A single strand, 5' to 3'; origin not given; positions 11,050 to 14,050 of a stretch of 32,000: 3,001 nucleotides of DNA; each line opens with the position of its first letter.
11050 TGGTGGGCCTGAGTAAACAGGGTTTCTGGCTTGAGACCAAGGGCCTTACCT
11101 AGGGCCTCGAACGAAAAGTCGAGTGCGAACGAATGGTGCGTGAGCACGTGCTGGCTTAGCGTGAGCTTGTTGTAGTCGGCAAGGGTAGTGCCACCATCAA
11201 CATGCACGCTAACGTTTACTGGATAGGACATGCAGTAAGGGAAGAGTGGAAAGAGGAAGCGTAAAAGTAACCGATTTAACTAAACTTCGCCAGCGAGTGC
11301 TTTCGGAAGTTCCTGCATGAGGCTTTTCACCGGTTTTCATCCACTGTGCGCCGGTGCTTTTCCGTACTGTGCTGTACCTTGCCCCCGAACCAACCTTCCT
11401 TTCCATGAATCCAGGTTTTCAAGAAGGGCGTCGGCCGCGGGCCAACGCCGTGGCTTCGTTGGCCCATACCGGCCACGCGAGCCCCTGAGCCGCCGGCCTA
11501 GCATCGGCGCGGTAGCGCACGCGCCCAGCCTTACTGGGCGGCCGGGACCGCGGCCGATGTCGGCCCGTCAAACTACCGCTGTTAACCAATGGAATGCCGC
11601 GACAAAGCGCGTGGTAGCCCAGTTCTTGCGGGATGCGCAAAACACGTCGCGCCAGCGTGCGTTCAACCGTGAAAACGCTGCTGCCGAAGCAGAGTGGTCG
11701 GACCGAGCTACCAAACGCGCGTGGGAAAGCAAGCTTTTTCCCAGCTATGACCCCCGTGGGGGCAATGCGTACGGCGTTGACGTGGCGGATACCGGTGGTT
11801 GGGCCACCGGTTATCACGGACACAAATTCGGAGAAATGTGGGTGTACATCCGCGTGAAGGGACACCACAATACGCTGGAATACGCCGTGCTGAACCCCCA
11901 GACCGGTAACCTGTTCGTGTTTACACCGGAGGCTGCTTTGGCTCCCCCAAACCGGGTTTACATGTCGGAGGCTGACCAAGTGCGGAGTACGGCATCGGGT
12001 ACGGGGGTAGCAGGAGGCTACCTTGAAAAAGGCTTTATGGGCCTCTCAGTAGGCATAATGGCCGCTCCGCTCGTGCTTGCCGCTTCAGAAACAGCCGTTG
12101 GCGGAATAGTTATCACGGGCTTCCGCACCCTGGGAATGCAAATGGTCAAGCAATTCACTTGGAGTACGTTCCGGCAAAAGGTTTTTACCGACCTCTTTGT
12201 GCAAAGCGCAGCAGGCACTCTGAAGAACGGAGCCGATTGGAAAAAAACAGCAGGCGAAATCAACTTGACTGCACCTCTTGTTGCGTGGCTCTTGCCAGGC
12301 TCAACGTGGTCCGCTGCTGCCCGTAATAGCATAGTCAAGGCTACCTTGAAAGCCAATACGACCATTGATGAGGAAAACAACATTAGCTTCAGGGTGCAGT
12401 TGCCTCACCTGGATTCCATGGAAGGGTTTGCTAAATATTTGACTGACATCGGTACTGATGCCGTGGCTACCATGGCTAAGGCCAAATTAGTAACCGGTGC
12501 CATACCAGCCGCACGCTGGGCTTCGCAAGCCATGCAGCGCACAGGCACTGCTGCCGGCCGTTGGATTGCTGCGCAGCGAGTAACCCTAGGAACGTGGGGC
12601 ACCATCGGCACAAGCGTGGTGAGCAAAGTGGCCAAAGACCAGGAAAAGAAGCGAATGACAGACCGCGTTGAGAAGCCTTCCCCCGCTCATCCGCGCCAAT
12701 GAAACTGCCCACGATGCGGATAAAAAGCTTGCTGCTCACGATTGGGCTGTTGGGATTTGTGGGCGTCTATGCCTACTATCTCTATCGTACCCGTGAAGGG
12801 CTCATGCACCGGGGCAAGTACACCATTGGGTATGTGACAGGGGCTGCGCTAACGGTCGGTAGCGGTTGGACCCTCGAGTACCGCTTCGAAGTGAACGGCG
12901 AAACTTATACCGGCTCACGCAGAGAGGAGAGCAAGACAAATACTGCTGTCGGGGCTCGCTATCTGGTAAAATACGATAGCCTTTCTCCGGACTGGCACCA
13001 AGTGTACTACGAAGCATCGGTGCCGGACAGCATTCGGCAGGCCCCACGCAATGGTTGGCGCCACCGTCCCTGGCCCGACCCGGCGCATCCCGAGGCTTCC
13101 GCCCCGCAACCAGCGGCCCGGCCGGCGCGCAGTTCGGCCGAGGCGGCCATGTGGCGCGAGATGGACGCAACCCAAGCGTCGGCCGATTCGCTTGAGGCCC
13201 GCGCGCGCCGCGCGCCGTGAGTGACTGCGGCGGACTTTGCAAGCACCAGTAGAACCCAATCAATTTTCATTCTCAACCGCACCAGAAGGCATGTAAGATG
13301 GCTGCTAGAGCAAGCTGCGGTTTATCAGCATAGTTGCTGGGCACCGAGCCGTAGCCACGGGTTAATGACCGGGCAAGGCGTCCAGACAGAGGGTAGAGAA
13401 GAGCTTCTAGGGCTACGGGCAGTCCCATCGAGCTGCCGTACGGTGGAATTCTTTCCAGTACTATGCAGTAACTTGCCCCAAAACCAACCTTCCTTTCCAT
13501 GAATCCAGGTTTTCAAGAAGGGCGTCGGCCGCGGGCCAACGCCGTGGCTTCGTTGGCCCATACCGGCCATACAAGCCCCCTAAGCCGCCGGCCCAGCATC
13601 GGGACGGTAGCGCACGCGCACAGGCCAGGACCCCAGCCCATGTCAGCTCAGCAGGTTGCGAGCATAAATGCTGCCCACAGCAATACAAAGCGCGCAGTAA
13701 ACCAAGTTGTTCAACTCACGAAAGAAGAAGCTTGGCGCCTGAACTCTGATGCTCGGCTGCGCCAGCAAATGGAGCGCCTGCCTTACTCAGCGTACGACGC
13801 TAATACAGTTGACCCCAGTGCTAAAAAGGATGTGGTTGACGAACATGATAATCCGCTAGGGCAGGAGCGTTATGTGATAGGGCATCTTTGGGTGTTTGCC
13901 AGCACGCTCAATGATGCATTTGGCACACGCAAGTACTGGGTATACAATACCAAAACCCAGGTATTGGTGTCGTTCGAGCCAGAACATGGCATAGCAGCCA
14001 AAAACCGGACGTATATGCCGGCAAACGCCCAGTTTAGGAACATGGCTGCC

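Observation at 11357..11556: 88-bp perfectly conserved, evidently non-coding leader core upstream of both diverged modules (second copy 13451-13639)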

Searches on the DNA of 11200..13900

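Call 7: search_rna_families(source=window, start=11200, end=13900, threshold=evalue, max_evalue=10)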
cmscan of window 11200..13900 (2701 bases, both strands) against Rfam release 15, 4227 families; matches with E-value up to 10: 0.
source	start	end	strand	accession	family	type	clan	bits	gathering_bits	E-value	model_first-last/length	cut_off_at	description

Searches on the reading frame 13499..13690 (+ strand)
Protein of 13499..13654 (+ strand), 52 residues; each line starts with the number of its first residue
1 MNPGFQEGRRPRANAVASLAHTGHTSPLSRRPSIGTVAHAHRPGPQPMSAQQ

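Call 17: find_related_loci(query=A3, collection=genome_contigs, flank=4000)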
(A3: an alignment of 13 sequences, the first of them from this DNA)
Query A3 (64 aa) in genome_contigs; peptide patterns used: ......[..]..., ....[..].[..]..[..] (x = any residue, [..] = any of these).
219 stretches matched a pattern; 7 encode a relative of the query (tblastn E <= 1e-3); 7 distinct loci.
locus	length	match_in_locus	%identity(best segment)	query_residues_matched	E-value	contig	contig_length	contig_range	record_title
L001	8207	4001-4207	74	1-64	6e-30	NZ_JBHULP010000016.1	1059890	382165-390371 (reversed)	Hymenobacter monticola strain KCTC 42733 platanus_K_17_124_16, whole genome shotgun sequence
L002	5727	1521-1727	68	1-64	1e-27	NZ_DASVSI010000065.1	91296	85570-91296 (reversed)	MAG: Hymenobacter sp. isolate SMAG_U3258 k141_645109, whole genome shotgun sequence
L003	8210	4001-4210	66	1-64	9e-26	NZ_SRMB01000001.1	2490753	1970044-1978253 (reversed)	Hymenobacter metallicola strain 9PBR-1 NODE_1_length_2490753_cov_29.768383, whole genome shotgun sequence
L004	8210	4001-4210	57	1-64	2e-20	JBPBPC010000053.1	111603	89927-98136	MAG: Janthinobacterium lividum isolate 3300051446_11 3300051446_11_Ga0502435_00000238, whole genome shotgun sequence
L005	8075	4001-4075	68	10-34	1e-6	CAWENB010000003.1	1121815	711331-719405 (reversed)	MAG: Candidatus Saccharimonadia bacterium isolate MFD02248.bin.2.138 genome assembly, contig: contig_50194, whole genome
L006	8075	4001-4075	68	10-34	9e-6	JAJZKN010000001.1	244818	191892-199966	MAG: bacterium isolate MAS1.bin25 NODE_4_length_244818_cov_9.425794, whole genome shotgun sequence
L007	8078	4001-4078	62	10-35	1e-5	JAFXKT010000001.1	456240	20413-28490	Candidatus Saccharibacteria bacterium isolate RGIG6504 Sheep_Rectum.Co__c545486, whole genome shotgun sequence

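Call 20: find_related_loci(query=A3, collection=metagenome_contigs, flank=4000)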
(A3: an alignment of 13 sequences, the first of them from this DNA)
Query A3 (64 aa) in metagenome_contigs; peptide patterns used: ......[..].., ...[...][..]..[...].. (x = any residue, [..] = any of these).
282 stretches matched a pattern; 1 encode a relative of the query (tblastn E <= 1e-3); 1 distinct loci.
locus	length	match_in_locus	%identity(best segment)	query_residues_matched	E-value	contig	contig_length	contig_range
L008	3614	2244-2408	73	1-49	1e-23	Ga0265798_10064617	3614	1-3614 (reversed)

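Call 58: find_homologous_proteins(query=window:13499-13654:+, max_evalue=0.01)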
Query window:13499-13654:+: no candidate shares three 5-residue words with the query. No homologue found.
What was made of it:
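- Tried and rejected: A word-index protein search with the 52-aa peptide returned nothing for technical reasons (call 58).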

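Call 64: search_protein_representatives(protein=window:13499-13654:+)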
Query: 52 residues. Proteins with E-value up to 0.001 (for the whole library): 6; up to 1e-10: 3; up to 1e-30: 0. The best 6 are listed.
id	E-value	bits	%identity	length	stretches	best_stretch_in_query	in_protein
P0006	1.3e-14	69.3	81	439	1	1-52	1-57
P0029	3.1e-13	65.0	70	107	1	1-46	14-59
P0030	7.5e-13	63.8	75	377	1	1-52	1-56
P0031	2.9e-06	43.4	59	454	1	4-49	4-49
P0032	1.5e-05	41.2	59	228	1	3-46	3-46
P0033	4.0e-04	36.8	61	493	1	3-46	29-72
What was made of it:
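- Closest known: N-terminal marker or loading domains of polymorphic T6SS effectors. Different: It is restricted to Hymenobacter in 1.84 billion representatives, with 6 hits (call 64).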
